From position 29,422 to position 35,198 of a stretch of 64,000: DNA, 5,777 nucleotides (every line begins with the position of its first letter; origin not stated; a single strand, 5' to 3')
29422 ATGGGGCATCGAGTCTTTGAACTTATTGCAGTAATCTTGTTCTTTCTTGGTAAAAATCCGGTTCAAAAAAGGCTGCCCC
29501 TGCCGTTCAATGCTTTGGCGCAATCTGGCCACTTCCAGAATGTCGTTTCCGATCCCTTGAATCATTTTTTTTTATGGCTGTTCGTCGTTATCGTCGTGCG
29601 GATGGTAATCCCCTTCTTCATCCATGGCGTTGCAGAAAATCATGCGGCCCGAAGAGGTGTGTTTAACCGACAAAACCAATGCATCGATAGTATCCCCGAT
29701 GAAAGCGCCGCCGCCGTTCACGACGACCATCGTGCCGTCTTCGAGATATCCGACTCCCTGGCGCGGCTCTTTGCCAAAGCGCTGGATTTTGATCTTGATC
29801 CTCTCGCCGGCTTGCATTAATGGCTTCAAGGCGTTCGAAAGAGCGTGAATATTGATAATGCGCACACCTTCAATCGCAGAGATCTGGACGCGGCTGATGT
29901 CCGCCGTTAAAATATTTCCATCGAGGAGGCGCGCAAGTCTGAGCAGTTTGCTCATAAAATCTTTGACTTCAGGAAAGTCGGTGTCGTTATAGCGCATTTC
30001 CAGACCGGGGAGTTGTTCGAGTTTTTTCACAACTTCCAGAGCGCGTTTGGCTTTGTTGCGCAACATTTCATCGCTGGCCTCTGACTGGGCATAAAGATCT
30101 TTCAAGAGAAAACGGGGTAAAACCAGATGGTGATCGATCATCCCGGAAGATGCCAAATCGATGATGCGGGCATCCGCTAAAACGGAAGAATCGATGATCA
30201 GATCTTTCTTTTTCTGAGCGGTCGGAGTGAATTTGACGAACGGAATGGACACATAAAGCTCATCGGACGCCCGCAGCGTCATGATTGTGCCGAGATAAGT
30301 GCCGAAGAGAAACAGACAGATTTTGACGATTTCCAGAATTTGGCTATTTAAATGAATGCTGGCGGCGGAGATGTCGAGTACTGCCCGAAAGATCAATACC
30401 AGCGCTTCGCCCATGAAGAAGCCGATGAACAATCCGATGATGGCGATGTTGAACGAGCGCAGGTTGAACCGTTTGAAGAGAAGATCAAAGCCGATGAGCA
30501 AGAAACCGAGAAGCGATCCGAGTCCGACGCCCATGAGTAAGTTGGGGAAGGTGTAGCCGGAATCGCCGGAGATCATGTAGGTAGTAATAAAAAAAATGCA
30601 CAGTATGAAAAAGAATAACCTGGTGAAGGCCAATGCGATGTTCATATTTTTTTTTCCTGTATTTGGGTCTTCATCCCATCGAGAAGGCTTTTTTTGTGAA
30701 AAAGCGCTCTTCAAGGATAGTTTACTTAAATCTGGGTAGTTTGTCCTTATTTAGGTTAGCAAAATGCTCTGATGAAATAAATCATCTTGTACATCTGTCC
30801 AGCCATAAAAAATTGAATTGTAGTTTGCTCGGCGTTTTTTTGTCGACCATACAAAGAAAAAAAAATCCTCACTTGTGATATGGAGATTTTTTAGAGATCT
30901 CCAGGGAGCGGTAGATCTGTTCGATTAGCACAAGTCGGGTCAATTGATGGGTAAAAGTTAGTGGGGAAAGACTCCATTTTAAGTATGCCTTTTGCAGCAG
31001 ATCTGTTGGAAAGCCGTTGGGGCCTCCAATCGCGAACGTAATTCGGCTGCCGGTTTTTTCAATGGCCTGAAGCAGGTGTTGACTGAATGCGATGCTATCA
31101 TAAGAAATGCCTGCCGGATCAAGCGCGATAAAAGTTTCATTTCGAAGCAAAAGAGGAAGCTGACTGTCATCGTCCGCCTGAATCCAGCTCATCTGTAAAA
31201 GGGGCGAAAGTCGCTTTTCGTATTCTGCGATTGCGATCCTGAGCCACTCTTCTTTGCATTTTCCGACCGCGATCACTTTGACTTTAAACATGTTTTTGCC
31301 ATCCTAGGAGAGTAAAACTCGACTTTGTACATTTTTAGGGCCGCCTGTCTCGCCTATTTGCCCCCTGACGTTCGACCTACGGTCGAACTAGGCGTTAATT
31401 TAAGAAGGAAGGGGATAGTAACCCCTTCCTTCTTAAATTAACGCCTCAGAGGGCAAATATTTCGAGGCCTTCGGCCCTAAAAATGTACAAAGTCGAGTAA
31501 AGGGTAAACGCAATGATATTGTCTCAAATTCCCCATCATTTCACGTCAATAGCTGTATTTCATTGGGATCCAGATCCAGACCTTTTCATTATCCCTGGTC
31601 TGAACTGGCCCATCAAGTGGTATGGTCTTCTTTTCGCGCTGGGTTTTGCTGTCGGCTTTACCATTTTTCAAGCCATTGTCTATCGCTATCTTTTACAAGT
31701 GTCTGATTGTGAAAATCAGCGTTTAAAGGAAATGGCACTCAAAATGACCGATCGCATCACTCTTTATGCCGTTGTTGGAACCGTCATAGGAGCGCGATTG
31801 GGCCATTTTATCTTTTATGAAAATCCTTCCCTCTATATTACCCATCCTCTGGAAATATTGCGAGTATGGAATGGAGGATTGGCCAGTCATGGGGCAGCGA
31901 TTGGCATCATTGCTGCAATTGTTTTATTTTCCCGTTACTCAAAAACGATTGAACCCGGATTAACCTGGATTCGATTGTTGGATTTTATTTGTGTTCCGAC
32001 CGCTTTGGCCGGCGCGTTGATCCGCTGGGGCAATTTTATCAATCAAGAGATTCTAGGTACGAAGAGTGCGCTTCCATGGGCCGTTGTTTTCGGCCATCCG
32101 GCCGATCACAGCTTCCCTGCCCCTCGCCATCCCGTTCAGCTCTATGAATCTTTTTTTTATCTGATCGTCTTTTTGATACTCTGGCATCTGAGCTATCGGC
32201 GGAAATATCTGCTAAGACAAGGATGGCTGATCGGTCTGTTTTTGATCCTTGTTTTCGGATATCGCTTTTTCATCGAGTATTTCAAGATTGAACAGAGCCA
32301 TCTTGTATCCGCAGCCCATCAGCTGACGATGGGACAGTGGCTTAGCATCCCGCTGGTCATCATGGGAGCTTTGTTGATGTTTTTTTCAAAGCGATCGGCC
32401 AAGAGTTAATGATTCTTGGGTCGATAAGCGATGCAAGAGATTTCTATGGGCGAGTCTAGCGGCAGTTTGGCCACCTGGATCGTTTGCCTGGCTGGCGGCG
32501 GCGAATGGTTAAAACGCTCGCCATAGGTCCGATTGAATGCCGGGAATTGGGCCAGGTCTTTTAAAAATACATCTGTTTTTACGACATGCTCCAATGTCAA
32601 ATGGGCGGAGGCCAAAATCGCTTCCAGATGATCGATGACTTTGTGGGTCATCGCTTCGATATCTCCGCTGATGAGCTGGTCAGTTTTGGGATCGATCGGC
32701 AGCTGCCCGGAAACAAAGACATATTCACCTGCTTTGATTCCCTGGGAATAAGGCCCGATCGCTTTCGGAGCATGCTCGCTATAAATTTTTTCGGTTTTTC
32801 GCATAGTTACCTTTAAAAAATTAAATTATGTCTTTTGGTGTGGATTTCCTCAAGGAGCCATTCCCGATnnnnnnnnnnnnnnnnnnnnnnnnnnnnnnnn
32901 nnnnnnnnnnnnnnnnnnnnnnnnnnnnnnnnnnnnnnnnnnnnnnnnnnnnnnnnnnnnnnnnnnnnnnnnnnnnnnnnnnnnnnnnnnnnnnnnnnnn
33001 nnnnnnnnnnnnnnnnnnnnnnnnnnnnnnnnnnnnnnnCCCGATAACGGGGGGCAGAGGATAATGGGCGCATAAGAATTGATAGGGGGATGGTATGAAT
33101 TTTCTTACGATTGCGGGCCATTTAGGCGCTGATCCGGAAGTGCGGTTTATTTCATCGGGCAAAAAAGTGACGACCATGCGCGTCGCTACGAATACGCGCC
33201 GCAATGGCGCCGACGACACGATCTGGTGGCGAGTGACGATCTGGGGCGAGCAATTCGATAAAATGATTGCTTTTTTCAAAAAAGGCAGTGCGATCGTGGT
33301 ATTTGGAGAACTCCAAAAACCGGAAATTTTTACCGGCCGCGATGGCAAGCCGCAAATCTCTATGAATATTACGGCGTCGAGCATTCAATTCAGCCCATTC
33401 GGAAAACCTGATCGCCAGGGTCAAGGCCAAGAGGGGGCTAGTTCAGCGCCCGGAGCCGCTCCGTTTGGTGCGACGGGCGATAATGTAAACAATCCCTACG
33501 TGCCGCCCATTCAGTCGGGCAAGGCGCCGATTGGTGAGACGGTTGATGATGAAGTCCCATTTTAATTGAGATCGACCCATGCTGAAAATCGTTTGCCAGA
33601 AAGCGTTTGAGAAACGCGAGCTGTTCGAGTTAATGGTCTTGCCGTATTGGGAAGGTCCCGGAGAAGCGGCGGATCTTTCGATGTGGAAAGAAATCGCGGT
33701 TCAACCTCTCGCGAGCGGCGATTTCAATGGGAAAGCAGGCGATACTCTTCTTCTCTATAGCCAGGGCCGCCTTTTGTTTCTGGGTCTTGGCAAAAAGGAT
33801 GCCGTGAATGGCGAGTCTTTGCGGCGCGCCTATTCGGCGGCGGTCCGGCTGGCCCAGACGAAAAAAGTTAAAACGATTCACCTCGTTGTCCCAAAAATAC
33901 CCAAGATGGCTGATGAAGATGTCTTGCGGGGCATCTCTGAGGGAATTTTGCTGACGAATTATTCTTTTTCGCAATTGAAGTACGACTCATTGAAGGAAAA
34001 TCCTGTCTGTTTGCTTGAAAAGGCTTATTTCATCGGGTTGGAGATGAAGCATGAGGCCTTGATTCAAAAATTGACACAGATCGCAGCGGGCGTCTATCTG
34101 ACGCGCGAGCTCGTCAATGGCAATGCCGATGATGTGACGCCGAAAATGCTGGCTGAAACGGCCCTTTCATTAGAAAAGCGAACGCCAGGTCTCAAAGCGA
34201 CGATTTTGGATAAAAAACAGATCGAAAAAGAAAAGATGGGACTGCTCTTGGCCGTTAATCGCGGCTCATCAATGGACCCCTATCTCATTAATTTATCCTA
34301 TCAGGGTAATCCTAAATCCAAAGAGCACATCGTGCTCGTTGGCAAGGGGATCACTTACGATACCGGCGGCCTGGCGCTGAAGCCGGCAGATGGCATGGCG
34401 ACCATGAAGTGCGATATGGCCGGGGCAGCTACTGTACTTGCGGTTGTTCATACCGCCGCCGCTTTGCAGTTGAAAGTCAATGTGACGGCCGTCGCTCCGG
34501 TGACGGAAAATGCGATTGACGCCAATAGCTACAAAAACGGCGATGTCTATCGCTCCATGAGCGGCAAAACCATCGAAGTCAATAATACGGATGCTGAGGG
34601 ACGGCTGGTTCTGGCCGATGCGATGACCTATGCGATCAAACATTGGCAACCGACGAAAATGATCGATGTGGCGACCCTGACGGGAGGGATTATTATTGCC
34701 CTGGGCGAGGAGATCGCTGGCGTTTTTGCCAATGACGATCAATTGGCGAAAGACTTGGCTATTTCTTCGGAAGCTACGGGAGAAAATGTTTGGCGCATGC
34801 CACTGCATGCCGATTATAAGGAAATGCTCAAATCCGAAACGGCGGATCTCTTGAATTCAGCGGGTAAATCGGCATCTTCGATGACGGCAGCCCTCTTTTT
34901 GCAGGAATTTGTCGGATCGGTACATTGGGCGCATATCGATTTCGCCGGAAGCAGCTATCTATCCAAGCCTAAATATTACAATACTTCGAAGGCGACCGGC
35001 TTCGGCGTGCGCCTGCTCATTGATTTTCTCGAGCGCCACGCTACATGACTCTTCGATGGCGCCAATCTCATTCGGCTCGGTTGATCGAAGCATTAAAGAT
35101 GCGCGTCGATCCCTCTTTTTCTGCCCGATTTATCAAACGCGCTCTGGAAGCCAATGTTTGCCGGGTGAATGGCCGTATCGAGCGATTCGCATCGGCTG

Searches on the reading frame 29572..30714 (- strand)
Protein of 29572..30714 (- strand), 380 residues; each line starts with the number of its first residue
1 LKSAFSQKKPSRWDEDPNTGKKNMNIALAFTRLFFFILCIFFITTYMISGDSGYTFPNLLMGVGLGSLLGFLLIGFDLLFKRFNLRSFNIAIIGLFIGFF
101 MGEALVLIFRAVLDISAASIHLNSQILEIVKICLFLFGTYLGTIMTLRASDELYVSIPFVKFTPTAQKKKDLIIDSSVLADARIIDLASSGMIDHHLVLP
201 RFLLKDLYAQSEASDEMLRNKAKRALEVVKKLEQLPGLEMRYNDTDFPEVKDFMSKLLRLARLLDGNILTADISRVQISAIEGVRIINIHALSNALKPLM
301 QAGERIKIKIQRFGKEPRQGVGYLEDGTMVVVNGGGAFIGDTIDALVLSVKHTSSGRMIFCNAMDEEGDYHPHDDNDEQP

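Call 55: search_protein_families(library=pfam, proteins=[window:29572-30714:-], max_evalue=0.001)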
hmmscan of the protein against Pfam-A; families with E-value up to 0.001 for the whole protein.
window:29572-30714:- (380 aa): 1 family
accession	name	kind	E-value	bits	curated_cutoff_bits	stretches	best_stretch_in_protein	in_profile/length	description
PF01938.26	TRAM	-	1.1e-05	25.6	21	1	303-352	5-53/61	TRAM domain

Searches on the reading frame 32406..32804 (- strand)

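Call 75: search_protein_families(library=pfam, proteins=[window:32406-32804:-], max_evalue=0.01)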
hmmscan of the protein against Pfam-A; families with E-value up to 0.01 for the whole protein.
window:32406-32804:- (132 aa): 1 family
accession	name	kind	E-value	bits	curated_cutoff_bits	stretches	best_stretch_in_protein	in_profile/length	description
PF01042.26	Ribonuc_L-PSP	-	4.6e-37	127.1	27.3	1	10-127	2-120/121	Endoribonuclease L-PSP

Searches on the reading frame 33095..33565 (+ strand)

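Call 75: search_protein_families(library=pfam, proteins=[window:33095-33565:+], max_evalue=0.01)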
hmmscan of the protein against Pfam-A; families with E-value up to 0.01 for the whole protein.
window:33095-33565:+ (156 aa): 2 families
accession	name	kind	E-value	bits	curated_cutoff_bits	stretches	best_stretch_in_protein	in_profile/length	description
PF00436.31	SSB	-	5.2e-19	68.7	26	1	1-99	1-103/104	Single-strand binding protein family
PF01336.31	tRNA_anti-codon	-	0.0037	17.6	27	1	45-88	29-67/75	OB-fold nucleic acid binding domain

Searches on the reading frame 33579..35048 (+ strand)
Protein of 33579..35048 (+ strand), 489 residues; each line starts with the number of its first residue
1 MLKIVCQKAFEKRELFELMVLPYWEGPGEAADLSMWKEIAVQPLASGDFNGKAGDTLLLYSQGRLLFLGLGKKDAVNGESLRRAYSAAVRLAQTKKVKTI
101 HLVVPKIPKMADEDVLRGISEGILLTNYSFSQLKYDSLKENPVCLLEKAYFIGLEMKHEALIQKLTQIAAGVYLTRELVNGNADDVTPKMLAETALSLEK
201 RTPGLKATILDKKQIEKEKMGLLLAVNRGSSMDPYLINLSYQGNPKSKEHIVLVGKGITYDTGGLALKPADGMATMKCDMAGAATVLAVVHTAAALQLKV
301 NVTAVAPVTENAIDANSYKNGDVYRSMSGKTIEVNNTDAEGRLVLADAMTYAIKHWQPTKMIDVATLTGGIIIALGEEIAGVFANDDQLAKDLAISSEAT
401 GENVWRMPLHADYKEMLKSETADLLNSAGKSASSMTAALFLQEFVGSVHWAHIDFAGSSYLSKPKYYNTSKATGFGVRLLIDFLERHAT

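Call 37: find_homologous_proteins(query=window:33579-35048:+, max_evalue=1e-80)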
Query window:33579-35048:+ (489 aa): 2492 proteins with E <= 1e-80 among 8000 candidates; the best 120 are listed.
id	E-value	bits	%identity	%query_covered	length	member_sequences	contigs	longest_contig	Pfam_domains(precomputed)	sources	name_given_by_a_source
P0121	0.0e+0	1076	100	100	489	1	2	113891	PF00883.27,PF02789.24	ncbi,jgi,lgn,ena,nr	ncbi:MAG: putative cytosol aminopeptidase [Parachlamydiales bacterium]|nr:putative cytosol aminopept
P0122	2.0e-247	839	78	100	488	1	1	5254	PF00883.27,PF02789.24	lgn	-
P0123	5.4e-236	802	74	100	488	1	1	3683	PF00883.27,PF02789.24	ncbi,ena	-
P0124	4.4e-233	792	73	100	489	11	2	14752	PF00883.27,PF02789.24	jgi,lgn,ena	-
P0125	1.7e-231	787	72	100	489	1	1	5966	PF00883.27,PF02789.24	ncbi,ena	-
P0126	2.0e-230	783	71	100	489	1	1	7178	PF00883.27,PF02789.24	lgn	-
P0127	1.9e-226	770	70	100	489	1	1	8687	PF00883.27,PF02789.24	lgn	-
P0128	9.8e-226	768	71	100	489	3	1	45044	PF00883.27,PF02789.24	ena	-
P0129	3.4e-224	763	70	100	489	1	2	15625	PF00883.27,PF02789.24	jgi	jgi:leucyl aminopeptidase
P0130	1.3e-221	754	68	100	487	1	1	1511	PF00883.27,PF02789.24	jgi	jgi:leucyl aminopeptidase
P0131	1.1e-214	732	67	100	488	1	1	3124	PF00883.27,PF02789.24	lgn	-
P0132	5.2e-213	726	66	99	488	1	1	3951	PF00883.27,PF02789.24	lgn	-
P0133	5.3e-213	726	68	97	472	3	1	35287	PF00883.27,PF02789.24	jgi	-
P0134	7.8e-212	722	68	99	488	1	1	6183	PF00883.27,PF02789.24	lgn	-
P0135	4.7e-211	720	68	100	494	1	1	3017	PF00883.27,PF02789.24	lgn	-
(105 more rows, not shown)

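Call 38: find_encoding_contigs(protein=P0122, flank=3000, max_places=2)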
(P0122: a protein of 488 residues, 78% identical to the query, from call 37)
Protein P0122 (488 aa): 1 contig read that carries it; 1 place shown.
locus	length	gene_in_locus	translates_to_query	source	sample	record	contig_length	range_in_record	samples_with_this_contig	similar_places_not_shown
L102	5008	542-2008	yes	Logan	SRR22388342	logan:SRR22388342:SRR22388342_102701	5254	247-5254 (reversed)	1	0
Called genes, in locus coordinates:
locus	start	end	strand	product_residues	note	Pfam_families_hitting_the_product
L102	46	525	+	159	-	PF00436:SSB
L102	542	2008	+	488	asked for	PF02789:Peptidase_M17_N, PF00883:Peptidase_M17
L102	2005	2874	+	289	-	PF00849:PseudoU_synth_2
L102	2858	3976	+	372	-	PF01075:Glyco_transf_9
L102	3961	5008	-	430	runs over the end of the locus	?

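Call 39: find_encoding_contigs(protein=P0124, flank=3000, max_places=2)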
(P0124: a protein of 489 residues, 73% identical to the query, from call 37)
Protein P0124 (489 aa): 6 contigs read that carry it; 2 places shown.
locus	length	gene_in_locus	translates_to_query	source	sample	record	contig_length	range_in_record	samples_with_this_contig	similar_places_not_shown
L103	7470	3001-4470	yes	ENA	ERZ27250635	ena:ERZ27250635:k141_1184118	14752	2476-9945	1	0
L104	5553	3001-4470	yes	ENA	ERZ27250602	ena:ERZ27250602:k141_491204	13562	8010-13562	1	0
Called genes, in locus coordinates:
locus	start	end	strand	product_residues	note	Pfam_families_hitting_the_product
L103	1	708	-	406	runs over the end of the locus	PF03222:Trp_Tyr_perm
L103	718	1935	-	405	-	PF03222:Trp_Tyr_perm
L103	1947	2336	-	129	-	PF01042:Ribonuc_L-PSP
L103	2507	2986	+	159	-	PF00436:SSB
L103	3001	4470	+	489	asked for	PF02789:Peptidase_M17_N, PF00883:Peptidase_M17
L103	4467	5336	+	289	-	PF00849:PseudoU_synth_2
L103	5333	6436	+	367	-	PF01075:Glyco_transf_9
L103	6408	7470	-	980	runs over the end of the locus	-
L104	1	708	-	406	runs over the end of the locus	PF03222:Trp_Tyr_perm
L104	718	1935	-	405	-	PF03222:Trp_Tyr_perm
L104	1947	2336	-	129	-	PF01042:Ribonuc_L-PSP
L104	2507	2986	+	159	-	PF00436:SSB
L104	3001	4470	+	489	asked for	PF02789:Peptidase_M17_N, PF00883:Peptidase_M17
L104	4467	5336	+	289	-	PF00849:PseudoU_synth_2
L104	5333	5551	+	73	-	?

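Call 40: find_encoding_contigs(protein=P0128, flank=3000, max_places=2)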
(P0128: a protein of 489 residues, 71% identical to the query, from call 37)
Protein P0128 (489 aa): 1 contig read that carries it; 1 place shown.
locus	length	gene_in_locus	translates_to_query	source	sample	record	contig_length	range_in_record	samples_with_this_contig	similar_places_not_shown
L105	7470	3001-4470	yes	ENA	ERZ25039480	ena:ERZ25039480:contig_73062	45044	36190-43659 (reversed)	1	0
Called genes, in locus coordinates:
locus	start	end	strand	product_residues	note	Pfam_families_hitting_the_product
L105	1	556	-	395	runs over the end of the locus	PF03222:Trp_Tyr_perm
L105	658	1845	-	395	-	PF03222:Trp_Tyr_perm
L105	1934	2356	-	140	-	PF01042:Ribonuc_L-PSP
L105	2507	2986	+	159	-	PF00436:SSB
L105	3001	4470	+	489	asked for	PF02789:Peptidase_M17_N, PF00883:Peptidase_M17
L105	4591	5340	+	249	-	PF00849:PseudoU_synth_2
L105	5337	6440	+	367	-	PF01075:Glyco_transf_9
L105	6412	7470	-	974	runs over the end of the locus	-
